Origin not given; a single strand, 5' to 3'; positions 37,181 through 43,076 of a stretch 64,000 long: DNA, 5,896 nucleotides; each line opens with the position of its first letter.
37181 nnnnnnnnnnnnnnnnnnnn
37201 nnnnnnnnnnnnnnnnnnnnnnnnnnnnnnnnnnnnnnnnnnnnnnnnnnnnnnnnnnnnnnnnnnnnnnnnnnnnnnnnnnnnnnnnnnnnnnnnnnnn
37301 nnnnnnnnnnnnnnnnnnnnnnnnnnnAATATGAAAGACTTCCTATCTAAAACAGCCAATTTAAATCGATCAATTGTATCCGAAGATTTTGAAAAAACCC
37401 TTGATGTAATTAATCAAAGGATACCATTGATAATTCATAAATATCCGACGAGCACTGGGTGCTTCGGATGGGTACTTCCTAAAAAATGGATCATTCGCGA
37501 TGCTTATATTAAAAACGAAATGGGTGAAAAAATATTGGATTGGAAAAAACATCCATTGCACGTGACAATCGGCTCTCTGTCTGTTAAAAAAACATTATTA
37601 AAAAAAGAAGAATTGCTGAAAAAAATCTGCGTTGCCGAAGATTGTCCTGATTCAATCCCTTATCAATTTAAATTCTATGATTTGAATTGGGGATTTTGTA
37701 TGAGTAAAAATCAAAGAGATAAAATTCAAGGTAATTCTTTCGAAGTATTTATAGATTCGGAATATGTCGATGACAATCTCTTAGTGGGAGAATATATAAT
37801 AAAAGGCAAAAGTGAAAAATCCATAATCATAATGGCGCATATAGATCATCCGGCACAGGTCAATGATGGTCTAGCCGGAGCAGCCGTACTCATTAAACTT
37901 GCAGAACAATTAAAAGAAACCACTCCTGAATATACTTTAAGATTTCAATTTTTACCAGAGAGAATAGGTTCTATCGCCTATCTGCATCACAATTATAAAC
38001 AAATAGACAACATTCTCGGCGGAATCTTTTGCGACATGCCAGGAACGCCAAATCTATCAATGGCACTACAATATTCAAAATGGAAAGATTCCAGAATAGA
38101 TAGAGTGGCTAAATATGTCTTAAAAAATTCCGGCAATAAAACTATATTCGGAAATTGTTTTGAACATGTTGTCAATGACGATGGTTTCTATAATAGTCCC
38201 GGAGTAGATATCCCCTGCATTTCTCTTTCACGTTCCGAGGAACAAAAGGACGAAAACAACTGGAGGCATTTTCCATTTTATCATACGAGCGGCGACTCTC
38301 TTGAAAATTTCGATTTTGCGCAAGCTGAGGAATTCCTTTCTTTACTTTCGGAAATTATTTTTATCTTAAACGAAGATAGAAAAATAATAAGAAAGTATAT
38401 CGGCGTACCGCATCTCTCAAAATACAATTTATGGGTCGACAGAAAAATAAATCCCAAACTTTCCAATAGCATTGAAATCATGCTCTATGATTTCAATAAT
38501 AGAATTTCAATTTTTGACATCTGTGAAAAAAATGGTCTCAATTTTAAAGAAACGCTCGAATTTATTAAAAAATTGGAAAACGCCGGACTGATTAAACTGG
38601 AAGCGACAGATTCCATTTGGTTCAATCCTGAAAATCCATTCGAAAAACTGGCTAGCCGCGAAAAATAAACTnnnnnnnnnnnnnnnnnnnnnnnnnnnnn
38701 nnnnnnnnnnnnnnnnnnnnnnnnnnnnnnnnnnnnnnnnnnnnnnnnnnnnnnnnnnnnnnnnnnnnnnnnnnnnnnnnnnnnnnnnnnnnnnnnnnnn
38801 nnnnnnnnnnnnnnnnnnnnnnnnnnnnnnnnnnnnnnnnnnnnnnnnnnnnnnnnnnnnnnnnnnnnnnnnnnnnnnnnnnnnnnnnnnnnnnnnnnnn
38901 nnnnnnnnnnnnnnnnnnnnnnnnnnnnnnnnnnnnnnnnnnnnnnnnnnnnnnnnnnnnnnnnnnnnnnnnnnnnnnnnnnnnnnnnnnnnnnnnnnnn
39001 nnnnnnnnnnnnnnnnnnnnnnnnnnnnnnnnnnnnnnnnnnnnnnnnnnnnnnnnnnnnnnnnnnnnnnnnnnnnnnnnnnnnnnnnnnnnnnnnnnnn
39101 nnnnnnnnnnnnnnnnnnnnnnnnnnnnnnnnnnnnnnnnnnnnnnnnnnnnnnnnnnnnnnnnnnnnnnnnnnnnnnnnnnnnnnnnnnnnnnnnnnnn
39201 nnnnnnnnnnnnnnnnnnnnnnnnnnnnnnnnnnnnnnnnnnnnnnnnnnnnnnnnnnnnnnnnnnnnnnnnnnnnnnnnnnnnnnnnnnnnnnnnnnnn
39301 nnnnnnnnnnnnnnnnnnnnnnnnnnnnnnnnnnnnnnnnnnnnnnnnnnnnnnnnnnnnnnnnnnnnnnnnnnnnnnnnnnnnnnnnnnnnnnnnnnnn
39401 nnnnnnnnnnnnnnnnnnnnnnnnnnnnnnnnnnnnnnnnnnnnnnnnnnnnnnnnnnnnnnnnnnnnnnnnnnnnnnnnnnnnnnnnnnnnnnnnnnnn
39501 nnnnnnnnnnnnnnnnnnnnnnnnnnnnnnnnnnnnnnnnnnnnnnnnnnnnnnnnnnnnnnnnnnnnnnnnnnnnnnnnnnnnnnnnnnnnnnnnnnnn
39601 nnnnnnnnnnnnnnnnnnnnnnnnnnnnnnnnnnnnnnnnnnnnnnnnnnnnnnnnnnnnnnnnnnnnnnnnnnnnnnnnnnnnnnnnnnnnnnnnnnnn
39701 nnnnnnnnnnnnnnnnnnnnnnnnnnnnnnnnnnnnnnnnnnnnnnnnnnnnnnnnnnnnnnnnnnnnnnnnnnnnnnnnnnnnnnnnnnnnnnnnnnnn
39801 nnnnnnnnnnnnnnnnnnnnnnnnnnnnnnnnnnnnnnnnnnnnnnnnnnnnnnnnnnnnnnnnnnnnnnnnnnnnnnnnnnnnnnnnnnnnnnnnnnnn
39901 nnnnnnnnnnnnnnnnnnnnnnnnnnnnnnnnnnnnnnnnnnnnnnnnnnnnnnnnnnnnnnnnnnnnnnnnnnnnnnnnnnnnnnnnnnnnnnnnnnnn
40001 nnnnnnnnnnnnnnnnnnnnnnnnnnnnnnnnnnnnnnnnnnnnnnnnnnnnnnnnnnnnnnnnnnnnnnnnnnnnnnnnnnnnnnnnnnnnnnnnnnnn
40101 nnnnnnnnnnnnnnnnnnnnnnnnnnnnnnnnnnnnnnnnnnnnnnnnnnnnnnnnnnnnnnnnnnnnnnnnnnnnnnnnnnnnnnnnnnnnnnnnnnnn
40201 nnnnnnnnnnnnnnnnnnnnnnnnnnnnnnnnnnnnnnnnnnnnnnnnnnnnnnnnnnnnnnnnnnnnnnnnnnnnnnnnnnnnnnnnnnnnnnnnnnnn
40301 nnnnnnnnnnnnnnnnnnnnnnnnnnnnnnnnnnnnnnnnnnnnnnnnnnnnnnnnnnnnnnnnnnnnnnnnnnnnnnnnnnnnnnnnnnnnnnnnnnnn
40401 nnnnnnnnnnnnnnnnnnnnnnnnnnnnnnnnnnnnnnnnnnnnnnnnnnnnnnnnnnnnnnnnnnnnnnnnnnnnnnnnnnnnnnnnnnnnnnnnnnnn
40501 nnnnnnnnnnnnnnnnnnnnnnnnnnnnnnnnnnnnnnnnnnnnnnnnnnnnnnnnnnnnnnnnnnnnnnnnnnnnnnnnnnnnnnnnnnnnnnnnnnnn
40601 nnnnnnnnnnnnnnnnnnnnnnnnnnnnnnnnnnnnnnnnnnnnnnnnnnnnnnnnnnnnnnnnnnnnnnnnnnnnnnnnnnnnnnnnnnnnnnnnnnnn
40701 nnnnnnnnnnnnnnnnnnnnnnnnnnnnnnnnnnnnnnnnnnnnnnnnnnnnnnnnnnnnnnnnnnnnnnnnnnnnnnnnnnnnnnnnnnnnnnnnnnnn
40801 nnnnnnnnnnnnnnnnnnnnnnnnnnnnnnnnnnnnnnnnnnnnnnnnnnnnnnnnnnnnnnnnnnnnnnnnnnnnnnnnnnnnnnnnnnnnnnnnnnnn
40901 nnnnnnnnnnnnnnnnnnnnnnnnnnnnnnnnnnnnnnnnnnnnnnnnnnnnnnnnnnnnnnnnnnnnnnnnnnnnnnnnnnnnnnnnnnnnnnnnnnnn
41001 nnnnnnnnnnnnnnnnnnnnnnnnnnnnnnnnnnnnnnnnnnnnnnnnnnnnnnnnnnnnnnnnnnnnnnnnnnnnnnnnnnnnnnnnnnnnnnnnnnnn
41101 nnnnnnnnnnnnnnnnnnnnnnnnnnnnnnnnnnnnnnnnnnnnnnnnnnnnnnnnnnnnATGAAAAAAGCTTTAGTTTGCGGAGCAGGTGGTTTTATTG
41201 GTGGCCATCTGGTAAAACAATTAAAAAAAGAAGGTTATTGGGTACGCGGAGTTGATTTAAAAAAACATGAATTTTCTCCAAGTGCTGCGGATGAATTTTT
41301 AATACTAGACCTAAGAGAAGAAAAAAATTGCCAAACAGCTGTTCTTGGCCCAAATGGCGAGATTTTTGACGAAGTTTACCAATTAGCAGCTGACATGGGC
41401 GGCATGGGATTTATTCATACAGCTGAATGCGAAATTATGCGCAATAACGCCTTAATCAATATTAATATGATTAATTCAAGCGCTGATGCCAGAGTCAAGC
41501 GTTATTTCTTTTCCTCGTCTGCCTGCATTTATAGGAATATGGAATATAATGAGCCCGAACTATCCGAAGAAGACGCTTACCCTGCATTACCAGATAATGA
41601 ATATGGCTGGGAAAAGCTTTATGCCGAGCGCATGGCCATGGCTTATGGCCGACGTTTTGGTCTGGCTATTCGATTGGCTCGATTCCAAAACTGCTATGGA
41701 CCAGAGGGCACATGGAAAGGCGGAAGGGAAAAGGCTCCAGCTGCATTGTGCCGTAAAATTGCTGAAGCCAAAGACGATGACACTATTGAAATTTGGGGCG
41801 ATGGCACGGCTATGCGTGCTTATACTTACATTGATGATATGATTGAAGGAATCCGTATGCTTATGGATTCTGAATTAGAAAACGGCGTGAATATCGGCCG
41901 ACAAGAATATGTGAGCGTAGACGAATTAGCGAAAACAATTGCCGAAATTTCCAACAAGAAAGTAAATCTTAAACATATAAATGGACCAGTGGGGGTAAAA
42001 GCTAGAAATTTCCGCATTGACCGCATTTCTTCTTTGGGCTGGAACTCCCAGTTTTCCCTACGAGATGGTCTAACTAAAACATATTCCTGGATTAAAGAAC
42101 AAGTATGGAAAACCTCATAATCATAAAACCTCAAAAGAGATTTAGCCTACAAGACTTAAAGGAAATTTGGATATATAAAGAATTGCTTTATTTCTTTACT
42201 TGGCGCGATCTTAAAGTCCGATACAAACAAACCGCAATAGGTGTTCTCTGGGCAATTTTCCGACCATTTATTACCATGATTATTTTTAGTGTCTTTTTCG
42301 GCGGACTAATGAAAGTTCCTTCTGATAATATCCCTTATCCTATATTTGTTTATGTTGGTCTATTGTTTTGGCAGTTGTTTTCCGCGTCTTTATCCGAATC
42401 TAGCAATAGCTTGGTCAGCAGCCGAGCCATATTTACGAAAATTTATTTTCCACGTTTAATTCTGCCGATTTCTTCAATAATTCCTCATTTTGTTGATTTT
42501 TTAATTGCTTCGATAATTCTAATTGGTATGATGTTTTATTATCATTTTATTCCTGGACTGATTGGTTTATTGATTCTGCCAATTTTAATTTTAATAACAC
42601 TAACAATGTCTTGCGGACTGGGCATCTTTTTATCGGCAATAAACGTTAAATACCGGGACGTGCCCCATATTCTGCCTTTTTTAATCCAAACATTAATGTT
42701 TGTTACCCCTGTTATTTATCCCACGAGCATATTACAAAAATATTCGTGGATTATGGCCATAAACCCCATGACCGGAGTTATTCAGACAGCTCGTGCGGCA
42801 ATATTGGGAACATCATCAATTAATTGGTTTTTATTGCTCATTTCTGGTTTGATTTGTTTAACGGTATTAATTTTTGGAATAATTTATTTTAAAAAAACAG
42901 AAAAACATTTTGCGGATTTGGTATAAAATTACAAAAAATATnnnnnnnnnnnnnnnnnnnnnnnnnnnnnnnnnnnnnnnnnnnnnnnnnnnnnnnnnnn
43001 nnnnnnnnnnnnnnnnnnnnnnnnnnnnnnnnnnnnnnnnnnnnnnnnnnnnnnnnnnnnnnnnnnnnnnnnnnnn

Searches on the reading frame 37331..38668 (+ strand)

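Call 4: search_protein_families(library=pfam, proteins=[window:37331-38668:+], max_evalue=0.01)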
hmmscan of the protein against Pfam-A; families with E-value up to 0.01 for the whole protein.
window:37331-38668:+ (445 aa): 3 families
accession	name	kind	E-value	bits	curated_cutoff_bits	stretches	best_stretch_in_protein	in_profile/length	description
PF16254.10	DUF4910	-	1.2e-52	178.6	26.6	1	6-349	5-247/247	Domain of unknown function (DUF4910)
PF09940.16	DUF2172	-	4.3e-25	88.4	27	1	52-144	1-92/92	Domain of unknown function (DUF2172)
PF04389.22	Peptidase_M28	-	3.6e-11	43.6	21.3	1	157-340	6-190/193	Peptidase family M28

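Call 49: search_protein_families(library=ncbifam, proteins=[window:37331-38668:+], max_evalue=0.00001)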
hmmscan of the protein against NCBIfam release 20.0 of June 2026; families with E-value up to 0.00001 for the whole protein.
window:37331-38668:+ (445 aa): 0 families

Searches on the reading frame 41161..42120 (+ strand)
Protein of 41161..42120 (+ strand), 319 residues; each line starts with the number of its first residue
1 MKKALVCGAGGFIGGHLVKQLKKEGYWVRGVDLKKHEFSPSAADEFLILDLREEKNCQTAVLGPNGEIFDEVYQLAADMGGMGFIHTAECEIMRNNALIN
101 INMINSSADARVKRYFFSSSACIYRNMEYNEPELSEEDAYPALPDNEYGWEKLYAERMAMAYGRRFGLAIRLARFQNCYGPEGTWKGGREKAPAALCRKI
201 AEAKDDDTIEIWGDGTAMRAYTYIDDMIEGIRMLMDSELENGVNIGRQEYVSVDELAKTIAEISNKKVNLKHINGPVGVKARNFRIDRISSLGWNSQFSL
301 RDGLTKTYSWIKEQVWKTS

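Call 4: search_protein_families(library=pfam, proteins=[window:41161-42120:+], max_evalue=0.01)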
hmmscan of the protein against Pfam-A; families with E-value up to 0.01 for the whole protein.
window:41161-42120:+ (319 aa): 6 families
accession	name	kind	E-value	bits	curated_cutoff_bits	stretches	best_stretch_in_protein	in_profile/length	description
PF01370.27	Epimerase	-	2.1e-40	139.1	20.9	1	4-246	1-240/240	NAD dependent epimerase/dehydratase family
PF16363.11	GDP_Man_Dehyd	-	1.4e-23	84.3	27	1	5-265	1-268/332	GDP-mannose 4,6 dehydratase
PF01073.25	3Beta_HSD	-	2.2e-06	27.4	22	1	5-160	1-158/280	3-beta hydroxysteroid dehydrogenase/isomerase family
PF13460.12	NAD_binding_10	-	0.00018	21.8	27.2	1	8-145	1-123/184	NAD(P)H-binding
PF07993.18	NAD_binding_4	-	0.0017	18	20.1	0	95-179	111-208/258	Male sterility protein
PF05368.20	NmrA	-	0.0032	17.5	27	0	2-133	3-120/298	NmrA-like family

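Call 49: search_protein_families(library=ncbifam, proteins=[window:41161-42120:+], max_evalue=0.00001)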
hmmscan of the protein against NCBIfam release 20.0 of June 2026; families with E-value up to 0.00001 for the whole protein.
window:41161-42120:+ (319 aa): 16 families
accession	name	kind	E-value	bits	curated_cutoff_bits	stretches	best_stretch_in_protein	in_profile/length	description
NF047922.1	GDPFucSynFcl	equivalog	5.2e-38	131.2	500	1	2-313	3-303/308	GDP-L-fucose synthase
TIGR01179.1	galE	equivalog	2e-23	82.8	262.3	1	4-313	2-327/332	UDP-glucose 4-epimerase GalE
TIGR04180.1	EDH_00030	hypoth_equivalog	6.9e-22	77.9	475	1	5-271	2-263/297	NAD-dependent 4,6-dehydratase LegB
TIGR01181.1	dTDP_gluc_dehyt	equivalog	4.4e-19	68.7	365.1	1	4-316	2-316/321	dTDP-glucose 4,6-dehydratase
TIGR02197.1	heptose_epim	equivalog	2.1e-18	66.6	274.6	1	5-282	2-278/316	ADP-glyceromanno-heptose 6-epimerase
TIGR03466.1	HpnA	hypoth_equivalog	5.2e-11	42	367.65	1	3-169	2-161/327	hopanoid-associated sugar epimerase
NF008872.0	PRK11908.1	equivalog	1.9e-10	40.3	294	1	1-267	1-274/349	bifunctional UDP-4-keto-pentose/UDP-xylose synthase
NF047837.1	UDPAcbARedWbcJ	equivalog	1.3e-08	34.2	500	1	144-270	99-221/372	UDP-2-acetamido-2,6-beta-L-arabino-hexul-4-ose reductase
NF011728.1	PRK15181.1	equivalog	1.3e-07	31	760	1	90-233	109-247/348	Vi polysaccharide biosynthesis UDP-N-acetylglucosaminuronic acid C-4 epimerase TviC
NF005998.1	PRK08125.1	equivalog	1.5e-07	30.2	777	0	150-268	465-589/649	bifunctional UDP-4-amino-4-deoxy-L-arabinose formyltransferase/UDP-glucuronic acid oxidase ArnA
NF042422.1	oxyalk_red_OleD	equivalog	3.5e-07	29.9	580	1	3-266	2-245/329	2-alkyl-3-oxoalkanoate reductase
NF008360.0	PRK11150.1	equivalog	6.3e-07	28.9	452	1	5-283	3-272/310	ADP-glyceromanno-heptose 6-epimerase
NF007956.0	PRK10675.1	subfamily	1.2e-06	27.9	394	0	4-270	3-286/338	UDP-glucose 4-epimerase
TIGR01777.1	yfcH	hypoth_equivalog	2.7e-06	27.2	207.35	0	5-34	2-31/292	TIGR01777 family oxidoreductase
NF041015.1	UDPsulfquin_syn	equivalog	6.6e-06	25.3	575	0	195-276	238-325/384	UDP-sulfoquinovose synthase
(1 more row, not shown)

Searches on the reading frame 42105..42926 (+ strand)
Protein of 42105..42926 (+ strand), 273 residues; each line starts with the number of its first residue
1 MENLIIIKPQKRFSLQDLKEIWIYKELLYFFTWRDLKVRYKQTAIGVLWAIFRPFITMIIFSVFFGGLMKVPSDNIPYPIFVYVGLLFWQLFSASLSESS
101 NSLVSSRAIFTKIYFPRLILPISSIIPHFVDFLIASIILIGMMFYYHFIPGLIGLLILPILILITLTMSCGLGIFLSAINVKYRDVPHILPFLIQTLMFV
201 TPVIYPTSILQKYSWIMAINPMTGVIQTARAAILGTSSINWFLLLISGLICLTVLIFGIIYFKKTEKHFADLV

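Call 4: search_protein_families(library=pfam, proteins=[window:42105-42926:+], max_evalue=0.01)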
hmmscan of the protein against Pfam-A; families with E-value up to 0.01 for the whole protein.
window:42105-42926:+ (273 aa): 1 family
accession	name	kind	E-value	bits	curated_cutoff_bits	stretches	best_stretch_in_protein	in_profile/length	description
PF01061.29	ABC2_membrane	-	1.2e-18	67.9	26.9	1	28-233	3-210/211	ABC-2 type transporter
